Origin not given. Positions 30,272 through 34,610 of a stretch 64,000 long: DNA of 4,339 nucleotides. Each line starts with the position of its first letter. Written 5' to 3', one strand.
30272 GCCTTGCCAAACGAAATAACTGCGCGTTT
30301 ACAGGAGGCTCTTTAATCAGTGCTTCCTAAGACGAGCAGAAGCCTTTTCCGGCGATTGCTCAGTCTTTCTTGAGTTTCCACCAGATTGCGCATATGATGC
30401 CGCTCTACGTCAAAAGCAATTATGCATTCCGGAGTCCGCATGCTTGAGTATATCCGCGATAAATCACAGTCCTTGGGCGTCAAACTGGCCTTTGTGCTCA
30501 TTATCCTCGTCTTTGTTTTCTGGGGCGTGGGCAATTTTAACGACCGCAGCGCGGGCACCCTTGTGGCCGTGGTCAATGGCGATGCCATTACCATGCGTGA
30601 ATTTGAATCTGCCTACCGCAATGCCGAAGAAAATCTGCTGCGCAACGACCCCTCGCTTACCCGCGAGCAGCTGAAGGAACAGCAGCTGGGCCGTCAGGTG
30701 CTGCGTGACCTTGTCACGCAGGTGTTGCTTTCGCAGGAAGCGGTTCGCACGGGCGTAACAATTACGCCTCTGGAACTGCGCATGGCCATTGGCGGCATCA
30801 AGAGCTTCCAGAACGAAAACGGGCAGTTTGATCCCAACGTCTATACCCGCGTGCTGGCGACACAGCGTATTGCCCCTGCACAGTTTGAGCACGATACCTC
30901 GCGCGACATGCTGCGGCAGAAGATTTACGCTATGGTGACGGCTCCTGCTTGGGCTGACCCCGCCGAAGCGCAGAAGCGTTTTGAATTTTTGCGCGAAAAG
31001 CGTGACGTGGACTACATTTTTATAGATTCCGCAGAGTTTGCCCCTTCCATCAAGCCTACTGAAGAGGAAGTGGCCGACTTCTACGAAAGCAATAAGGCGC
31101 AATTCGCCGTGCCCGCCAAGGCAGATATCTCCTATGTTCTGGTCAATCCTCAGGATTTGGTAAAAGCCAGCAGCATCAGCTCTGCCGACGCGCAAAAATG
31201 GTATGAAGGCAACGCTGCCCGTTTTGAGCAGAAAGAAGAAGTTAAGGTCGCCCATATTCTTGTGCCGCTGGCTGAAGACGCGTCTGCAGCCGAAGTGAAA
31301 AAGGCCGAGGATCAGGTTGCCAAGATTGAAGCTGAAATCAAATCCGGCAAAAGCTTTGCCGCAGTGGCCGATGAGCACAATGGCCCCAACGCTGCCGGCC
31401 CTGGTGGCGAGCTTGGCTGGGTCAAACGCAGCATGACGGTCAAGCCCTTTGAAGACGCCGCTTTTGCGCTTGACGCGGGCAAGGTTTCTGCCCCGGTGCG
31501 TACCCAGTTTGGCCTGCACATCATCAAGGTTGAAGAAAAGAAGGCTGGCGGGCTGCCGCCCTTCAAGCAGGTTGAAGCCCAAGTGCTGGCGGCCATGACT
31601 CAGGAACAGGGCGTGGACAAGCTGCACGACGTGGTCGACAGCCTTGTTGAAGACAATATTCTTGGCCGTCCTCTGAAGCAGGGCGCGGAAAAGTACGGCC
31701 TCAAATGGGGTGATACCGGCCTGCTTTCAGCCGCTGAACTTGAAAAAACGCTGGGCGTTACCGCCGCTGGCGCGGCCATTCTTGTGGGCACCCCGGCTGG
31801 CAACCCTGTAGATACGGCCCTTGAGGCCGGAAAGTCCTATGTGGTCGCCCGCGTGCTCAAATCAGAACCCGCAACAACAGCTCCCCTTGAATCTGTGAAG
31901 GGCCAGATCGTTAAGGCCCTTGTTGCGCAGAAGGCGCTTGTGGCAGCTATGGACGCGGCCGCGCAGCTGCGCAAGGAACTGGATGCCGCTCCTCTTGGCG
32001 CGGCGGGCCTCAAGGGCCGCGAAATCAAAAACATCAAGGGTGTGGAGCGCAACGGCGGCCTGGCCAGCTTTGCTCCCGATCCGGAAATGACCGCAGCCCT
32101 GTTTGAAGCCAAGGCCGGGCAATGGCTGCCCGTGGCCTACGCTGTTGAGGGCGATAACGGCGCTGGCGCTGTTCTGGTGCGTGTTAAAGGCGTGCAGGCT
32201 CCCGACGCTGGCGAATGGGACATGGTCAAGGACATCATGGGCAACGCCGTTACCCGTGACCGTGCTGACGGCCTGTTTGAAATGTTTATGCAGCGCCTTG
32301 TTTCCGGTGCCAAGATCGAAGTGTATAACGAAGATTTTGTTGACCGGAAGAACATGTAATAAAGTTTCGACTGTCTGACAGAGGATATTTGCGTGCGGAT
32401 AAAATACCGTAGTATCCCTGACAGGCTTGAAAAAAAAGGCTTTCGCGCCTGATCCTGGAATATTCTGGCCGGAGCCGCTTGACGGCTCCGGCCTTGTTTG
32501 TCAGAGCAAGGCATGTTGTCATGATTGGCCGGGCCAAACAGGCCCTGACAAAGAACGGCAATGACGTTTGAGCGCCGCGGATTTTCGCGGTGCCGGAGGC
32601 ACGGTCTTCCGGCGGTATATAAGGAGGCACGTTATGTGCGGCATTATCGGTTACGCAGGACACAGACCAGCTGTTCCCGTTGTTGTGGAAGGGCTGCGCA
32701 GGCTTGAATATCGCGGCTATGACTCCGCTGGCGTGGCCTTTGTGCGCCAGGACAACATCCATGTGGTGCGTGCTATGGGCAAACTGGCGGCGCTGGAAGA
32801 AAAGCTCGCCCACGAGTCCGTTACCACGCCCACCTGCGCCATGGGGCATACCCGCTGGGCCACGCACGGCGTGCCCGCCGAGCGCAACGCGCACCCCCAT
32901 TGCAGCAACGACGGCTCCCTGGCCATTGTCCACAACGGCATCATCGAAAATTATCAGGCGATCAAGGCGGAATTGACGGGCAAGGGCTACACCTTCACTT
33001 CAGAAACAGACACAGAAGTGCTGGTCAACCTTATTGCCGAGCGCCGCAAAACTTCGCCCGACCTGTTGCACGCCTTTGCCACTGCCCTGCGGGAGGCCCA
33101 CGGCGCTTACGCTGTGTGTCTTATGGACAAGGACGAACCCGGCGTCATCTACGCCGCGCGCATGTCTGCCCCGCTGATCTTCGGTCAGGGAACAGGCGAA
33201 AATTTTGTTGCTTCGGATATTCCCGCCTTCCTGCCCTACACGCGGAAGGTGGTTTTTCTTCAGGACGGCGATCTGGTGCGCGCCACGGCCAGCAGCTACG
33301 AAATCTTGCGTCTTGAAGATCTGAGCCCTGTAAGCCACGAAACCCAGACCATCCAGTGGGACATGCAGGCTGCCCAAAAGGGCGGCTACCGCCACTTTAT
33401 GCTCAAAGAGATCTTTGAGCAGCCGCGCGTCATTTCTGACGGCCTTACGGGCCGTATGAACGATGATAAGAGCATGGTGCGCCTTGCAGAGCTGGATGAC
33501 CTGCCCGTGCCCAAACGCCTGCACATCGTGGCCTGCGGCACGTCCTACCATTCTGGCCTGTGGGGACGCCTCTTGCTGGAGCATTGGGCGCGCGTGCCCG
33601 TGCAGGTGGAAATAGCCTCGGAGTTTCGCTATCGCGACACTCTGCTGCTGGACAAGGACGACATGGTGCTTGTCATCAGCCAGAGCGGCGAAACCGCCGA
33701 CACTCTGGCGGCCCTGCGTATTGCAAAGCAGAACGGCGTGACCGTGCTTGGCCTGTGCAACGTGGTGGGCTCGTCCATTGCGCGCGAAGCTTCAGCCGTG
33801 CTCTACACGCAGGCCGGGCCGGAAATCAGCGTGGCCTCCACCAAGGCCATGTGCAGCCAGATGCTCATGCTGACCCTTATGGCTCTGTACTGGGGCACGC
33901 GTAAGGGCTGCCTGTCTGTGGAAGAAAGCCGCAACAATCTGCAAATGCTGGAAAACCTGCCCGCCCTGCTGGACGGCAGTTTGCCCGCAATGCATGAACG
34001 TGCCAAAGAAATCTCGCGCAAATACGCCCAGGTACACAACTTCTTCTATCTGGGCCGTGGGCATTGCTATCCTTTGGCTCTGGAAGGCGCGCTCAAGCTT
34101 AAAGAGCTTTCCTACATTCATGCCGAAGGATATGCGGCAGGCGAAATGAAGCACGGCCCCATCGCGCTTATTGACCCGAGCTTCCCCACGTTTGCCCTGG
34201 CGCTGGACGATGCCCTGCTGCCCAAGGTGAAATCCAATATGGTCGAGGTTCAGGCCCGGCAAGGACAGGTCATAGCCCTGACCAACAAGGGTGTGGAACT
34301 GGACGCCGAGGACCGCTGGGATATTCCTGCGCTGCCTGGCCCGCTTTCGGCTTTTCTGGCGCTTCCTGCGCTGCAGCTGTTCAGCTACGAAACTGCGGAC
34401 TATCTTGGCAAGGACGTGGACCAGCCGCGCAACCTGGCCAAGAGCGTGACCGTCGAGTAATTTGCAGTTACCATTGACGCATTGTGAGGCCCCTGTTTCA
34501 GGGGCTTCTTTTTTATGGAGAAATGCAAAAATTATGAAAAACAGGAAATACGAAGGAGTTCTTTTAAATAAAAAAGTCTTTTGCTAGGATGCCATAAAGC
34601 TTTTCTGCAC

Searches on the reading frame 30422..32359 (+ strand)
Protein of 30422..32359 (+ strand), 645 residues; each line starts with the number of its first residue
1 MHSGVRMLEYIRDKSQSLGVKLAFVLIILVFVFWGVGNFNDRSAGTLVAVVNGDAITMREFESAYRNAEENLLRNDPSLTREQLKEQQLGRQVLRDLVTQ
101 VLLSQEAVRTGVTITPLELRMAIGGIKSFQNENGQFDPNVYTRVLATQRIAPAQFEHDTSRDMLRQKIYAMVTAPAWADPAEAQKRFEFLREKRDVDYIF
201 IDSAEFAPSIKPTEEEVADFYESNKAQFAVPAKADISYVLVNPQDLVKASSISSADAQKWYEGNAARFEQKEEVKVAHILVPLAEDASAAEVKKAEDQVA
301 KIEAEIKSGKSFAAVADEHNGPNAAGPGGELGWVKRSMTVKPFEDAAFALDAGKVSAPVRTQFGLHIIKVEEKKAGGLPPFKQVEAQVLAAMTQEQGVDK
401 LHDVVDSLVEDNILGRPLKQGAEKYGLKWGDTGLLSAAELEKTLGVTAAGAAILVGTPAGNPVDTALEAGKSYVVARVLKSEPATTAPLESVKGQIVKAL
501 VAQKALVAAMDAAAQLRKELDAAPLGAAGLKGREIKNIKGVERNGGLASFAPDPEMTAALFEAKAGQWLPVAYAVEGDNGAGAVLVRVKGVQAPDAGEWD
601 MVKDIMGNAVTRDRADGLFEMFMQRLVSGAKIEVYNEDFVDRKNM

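Call 8: search_protein_families(library=pfam, proteins=[window:30422-32359:+], max_evalue=0.001)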
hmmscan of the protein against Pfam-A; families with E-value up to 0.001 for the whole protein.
window:30422-32359:+ (645 aa): 6 families
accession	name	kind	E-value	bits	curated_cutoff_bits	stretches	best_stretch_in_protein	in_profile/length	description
PF13624.11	SurA_N_3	-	2.5e-45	154.6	27.2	1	7-168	1-161/162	SurA-like N-terminal domain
PF13623.11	SurA_N_2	-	3.3e-31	108.6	28.5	1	8-145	1-145/145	SurA-like N-terminal domain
PF13145.12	Rotamase_2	-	1.8e-29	103.4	27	1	252-385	1-120/121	PPIC-type PPIASE domain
PF13616.12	Rotamase_3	-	1.9e-23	83.7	22.5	1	269-374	11-116/116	PPIC-type PPIASE domain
PF00639.27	Rotamase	-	2.4e-22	80.2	21.7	1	278-371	1-96/97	PPIC-type PPIASE domain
PF09312.16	SurA_N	-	1.9e-09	38.1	30.8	1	47-128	4-81/118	SurA N-terminal domain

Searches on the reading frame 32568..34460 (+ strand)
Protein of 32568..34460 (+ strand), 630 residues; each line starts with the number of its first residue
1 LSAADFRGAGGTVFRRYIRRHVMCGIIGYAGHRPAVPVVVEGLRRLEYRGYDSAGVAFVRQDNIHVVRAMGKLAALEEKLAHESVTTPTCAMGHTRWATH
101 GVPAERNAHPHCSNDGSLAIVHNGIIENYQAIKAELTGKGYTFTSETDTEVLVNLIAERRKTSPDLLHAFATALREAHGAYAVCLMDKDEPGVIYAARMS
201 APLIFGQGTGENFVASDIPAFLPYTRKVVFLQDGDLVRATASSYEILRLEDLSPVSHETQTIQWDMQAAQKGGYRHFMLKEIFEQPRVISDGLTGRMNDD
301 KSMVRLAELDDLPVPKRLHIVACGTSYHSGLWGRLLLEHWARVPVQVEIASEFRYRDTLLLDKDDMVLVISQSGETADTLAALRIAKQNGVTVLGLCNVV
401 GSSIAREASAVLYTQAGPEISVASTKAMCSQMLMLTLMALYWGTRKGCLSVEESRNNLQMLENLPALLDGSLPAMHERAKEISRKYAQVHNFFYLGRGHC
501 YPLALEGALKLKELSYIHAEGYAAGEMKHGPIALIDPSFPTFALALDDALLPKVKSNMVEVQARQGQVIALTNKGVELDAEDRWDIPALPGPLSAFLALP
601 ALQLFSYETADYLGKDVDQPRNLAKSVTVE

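Call 8: search_protein_families(library=pfam, proteins=[window:32568-34460:+], max_evalue=0.001)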
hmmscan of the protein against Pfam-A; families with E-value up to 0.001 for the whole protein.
window:32568-34460:+ (630 aa): 3 families
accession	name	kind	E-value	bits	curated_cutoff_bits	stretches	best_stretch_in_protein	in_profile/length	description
PF01380.27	SIS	-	3.1e-53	179.5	25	2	316-440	6-130/131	SIS domain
PF13522.11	GATase_6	-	7.2e-23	81.5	27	1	85-215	7-128/130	Glutamine amidotransferase domain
PF13537.11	GATase_7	-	8e-17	61.8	25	1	98-222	5-122/123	Glutamine amidotransferase domain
